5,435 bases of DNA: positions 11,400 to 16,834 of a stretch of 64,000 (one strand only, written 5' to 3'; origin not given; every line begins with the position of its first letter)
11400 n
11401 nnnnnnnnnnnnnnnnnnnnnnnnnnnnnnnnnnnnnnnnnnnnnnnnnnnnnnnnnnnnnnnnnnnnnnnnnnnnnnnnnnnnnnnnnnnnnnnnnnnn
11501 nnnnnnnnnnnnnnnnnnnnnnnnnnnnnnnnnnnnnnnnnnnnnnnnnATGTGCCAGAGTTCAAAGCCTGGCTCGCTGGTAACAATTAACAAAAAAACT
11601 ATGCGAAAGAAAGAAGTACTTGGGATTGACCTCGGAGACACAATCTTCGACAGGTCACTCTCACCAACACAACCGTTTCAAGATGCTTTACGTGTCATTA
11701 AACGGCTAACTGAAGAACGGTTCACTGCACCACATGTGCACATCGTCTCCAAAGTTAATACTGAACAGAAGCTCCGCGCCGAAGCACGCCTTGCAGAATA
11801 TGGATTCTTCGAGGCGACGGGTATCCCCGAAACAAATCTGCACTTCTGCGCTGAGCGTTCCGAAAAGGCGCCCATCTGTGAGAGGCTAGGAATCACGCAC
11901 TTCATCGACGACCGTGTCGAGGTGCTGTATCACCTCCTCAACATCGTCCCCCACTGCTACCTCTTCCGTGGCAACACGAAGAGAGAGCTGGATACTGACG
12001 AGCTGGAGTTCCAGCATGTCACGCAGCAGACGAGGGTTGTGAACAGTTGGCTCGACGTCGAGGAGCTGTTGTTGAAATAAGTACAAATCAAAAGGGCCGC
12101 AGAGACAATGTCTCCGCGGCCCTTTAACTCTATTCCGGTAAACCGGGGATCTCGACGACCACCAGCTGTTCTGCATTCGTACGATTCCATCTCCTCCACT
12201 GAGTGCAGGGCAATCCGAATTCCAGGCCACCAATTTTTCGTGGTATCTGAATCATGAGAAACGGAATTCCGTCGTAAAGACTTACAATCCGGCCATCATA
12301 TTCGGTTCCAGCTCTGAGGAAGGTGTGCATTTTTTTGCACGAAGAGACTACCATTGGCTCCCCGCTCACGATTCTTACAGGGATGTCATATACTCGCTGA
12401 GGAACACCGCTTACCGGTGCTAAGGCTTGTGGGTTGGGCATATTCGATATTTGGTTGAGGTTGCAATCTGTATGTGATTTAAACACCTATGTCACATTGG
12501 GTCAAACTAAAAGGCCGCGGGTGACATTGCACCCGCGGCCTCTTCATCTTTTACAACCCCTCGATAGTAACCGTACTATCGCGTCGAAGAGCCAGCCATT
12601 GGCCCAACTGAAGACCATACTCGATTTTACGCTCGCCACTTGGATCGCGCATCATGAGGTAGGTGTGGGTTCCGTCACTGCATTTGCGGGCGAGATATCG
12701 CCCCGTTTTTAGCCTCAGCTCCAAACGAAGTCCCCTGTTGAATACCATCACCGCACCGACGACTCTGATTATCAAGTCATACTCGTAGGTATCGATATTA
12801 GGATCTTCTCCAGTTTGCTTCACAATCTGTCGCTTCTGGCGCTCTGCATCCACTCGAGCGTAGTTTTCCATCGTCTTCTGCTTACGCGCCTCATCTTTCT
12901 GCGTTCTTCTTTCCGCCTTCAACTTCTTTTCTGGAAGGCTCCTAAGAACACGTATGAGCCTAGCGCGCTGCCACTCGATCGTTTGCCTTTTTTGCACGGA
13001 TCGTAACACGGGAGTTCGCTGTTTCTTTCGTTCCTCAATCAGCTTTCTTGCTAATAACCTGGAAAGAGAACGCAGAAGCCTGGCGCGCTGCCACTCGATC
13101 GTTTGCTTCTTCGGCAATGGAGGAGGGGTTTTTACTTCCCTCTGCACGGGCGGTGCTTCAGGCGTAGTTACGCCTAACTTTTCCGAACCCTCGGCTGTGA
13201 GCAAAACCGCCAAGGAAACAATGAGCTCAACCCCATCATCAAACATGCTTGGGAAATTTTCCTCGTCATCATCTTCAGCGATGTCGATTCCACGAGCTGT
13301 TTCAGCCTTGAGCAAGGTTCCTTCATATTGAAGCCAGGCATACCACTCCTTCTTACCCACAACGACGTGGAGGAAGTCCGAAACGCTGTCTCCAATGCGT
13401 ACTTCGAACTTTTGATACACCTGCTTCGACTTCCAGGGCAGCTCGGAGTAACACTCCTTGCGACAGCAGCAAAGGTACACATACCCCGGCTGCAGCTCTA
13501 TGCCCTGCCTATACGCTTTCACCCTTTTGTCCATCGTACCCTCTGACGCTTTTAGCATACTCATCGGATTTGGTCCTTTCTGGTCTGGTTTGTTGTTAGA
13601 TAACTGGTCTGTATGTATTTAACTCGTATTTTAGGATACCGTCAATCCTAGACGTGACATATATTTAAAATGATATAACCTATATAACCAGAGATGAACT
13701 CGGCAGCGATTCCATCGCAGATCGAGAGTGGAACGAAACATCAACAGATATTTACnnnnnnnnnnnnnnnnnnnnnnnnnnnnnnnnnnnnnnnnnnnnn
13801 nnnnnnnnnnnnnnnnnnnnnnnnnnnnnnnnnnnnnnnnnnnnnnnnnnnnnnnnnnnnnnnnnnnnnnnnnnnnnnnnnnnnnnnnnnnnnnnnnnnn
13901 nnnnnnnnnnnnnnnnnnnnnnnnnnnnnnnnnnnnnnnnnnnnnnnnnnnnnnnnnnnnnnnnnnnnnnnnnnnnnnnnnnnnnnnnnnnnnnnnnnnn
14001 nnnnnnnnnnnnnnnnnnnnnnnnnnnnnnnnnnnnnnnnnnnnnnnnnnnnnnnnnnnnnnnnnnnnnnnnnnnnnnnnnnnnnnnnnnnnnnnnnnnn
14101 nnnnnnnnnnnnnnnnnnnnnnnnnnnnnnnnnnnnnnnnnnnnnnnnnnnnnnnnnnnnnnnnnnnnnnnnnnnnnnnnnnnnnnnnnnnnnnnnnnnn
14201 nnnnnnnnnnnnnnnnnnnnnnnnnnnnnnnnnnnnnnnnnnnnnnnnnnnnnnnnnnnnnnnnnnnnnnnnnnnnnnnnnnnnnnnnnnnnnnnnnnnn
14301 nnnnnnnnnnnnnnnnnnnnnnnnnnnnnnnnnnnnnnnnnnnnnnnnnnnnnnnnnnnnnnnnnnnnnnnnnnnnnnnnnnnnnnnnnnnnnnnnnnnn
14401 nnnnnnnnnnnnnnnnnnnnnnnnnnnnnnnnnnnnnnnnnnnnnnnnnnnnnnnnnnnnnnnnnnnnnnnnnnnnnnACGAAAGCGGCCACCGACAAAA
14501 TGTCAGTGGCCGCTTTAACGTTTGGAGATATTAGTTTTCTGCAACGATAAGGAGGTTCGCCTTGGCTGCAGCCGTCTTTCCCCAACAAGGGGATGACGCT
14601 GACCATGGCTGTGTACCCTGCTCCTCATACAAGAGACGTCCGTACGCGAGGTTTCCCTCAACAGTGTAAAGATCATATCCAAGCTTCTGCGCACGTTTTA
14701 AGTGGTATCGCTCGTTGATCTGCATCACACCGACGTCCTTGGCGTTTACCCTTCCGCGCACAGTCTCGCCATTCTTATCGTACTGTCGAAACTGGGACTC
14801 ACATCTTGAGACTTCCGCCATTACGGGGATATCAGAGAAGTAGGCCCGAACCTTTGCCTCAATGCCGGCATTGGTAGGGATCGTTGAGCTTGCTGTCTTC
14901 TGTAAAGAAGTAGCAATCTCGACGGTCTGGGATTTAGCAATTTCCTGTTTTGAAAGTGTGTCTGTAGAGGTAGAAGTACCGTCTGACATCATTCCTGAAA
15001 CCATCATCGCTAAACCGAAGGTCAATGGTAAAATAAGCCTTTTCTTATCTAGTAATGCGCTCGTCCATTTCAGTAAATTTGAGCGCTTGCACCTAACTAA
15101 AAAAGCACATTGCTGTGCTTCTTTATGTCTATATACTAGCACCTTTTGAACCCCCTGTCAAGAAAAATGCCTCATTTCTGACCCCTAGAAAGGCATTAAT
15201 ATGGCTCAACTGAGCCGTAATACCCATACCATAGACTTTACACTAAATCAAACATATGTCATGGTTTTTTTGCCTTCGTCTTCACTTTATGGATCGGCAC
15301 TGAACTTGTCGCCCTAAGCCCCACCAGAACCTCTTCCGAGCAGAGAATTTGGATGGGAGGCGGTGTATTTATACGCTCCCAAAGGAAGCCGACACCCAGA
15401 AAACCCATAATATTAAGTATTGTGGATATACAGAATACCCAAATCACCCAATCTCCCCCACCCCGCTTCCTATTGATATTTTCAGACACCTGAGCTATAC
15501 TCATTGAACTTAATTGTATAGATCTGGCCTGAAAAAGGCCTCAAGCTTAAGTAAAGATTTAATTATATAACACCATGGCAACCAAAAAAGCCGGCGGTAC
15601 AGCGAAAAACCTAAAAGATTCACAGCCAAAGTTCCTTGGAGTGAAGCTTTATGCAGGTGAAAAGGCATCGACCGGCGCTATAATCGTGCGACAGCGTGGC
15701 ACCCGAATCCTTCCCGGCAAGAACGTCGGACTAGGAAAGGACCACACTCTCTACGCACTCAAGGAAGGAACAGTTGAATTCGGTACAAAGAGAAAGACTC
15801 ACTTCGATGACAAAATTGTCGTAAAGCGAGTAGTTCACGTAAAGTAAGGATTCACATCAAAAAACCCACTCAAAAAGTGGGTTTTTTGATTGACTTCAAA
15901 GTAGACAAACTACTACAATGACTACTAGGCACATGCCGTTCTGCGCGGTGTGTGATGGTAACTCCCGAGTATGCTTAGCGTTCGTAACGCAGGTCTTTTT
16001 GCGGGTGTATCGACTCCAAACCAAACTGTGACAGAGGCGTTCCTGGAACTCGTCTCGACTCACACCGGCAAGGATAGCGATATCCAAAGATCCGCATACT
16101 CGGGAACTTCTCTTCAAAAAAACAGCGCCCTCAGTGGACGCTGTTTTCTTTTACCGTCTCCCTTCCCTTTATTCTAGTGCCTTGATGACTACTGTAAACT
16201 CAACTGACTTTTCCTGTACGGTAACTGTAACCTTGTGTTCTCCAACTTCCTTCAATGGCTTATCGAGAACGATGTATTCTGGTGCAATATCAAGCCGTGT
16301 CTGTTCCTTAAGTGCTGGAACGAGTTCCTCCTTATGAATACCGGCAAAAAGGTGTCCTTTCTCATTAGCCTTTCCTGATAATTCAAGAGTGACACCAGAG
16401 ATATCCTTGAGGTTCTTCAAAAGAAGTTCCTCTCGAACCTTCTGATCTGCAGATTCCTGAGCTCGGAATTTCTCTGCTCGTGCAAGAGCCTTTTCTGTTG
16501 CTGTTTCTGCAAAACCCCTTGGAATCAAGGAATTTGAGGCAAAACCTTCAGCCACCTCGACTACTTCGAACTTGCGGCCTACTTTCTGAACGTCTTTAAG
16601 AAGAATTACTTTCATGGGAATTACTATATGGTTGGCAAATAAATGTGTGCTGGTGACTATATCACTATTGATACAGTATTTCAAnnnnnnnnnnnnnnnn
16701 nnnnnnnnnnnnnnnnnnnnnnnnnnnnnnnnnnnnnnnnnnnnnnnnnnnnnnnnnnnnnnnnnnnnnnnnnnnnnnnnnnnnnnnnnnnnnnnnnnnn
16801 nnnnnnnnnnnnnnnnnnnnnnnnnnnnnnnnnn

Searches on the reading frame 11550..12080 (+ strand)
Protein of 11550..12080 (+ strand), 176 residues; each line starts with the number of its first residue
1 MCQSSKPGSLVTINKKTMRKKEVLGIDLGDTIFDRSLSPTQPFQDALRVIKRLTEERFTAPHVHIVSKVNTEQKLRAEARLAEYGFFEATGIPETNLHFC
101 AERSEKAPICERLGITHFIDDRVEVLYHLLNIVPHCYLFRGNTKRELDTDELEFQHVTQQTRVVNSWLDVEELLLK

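Call 35: search_protein_families(library=pfam, proteins=[window:11550-12080:+], max_evalue=0.01)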
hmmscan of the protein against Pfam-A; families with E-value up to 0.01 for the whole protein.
window:11550-12080:+ (176 aa): 0 families

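Call 39: search_protein_families(library=padloc, proteins=[window:11550-12080:+], max_evalue=0.1)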
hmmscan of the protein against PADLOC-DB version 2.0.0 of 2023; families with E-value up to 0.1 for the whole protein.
window:11550-12080:+ (176 aa): 0 families

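Call 40: search_protein_families(library=phrogs, proteins=[window:11550-12080:+], max_evalue=0.1)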
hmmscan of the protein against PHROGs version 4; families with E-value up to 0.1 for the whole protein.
window:11550-12080:+ (176 aa): 1 family
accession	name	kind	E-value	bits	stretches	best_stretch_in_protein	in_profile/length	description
phrog_420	-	unknown function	3.9e-07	30.9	1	41-175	84-203/267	unknown function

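Call 41: search_protein_families(library=ncbifam, proteins=[window:11550-12080:+], max_evalue=0.1)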
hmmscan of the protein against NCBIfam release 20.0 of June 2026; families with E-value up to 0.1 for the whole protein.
window:11550-12080:+ (176 aa): 0 families

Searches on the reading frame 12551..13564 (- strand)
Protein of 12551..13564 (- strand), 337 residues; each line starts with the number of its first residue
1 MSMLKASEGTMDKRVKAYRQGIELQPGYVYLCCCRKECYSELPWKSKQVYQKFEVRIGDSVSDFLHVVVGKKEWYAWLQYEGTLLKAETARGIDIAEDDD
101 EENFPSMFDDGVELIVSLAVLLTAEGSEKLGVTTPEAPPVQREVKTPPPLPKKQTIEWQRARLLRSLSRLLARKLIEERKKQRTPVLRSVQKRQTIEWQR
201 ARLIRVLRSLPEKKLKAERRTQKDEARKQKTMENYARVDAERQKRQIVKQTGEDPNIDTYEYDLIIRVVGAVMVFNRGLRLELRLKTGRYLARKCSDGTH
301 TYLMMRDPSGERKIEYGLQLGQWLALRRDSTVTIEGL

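Call 35: search_protein_families(library=pfam, proteins=[window:12551-13564:-], max_evalue=0.01)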
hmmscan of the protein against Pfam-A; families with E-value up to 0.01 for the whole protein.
window:12551-13564:- (337 aa): 1 family
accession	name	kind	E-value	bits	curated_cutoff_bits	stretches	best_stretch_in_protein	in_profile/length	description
PF22951.1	3HBD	-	0.004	17.8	27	0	189-207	45-63/100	Three-helical bundle domain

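Call 39: search_protein_families(library=padloc, proteins=[window:12551-13564:-], max_evalue=0.1)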
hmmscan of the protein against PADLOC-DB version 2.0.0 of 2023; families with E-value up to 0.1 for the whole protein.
window:12551-13564:- (337 aa): 0 families

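Call 40: search_protein_families(library=phrogs, proteins=[window:12551-13564:-], max_evalue=0.1)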
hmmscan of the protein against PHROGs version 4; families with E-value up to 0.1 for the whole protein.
window:12551-13564:- (337 aa): 0 families

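Call 41: search_protein_families(library=ncbifam, proteins=[window:12551-13564:-], max_evalue=0.1)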
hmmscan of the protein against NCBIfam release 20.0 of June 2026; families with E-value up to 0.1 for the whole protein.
window:12551-13564:- (337 aa): 0 families

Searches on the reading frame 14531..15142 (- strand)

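Call 35: search_protein_families(library=pfam, proteins=[window:14531-15142:-], max_evalue=0.01)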
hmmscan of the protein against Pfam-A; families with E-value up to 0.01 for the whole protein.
window:14531-15142:- (203 aa): 0 families

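Call 39: search_protein_families(library=padloc, proteins=[window:14531-15142:-], max_evalue=0.1)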
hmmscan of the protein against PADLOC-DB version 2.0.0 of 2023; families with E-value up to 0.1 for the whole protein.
window:14531-15142:- (203 aa): 1 family
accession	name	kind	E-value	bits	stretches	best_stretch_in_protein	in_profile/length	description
PDLC04079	SIR2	-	0.012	12.1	1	13-103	29-115/430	-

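Call 40: search_protein_families(library=phrogs, proteins=[window:14531-15142:-], max_evalue=0.1)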
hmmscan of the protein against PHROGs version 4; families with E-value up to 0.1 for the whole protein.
window:14531-15142:- (203 aa): 1 family
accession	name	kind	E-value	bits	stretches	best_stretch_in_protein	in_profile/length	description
phrog_15667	-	moron, auxiliary metabolic gene and host takeover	0.023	15.6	1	40-92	8-62/208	superinfection exclusion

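Call 41: search_protein_families(library=ncbifam, proteins=[window:14531-15142:-], max_evalue=0.1)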
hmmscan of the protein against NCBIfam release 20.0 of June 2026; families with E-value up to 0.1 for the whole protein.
window:14531-15142:- (203 aa): 2 families
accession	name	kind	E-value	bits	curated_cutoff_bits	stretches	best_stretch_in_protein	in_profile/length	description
NF011856.0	PRK15328.1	equivalog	0.061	12.8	208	1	129-157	53-80/160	type III secretion system invasion protein IagB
TIGR02044.1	CueR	equivalog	0.085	12.9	147.4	0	88-124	6-42/127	Cu(I)-responsive transcriptional regulator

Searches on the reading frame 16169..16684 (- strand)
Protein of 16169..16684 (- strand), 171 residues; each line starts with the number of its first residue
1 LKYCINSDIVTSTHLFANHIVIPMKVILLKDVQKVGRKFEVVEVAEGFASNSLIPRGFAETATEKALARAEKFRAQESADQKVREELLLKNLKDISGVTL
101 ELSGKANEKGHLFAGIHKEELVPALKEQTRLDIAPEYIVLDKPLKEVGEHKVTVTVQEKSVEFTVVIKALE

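Call 35: search_protein_families(library=pfam, proteins=[window:16169-16684:-], max_evalue=0.01)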
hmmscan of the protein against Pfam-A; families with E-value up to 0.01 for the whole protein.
window:16169-16684:- (171 aa): 2 families
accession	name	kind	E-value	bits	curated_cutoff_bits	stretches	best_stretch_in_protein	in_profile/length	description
PF01281.25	Ribosomal_L9_N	-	1.9e-18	66.2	20.7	1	24-68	1-45/47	Ribosomal protein L9, N-terminal domain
PF03948.19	Ribosomal_L9_C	-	1.5e-12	48.2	23.2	1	93-168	8-85/86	Ribosomal protein L9, C-terminal domain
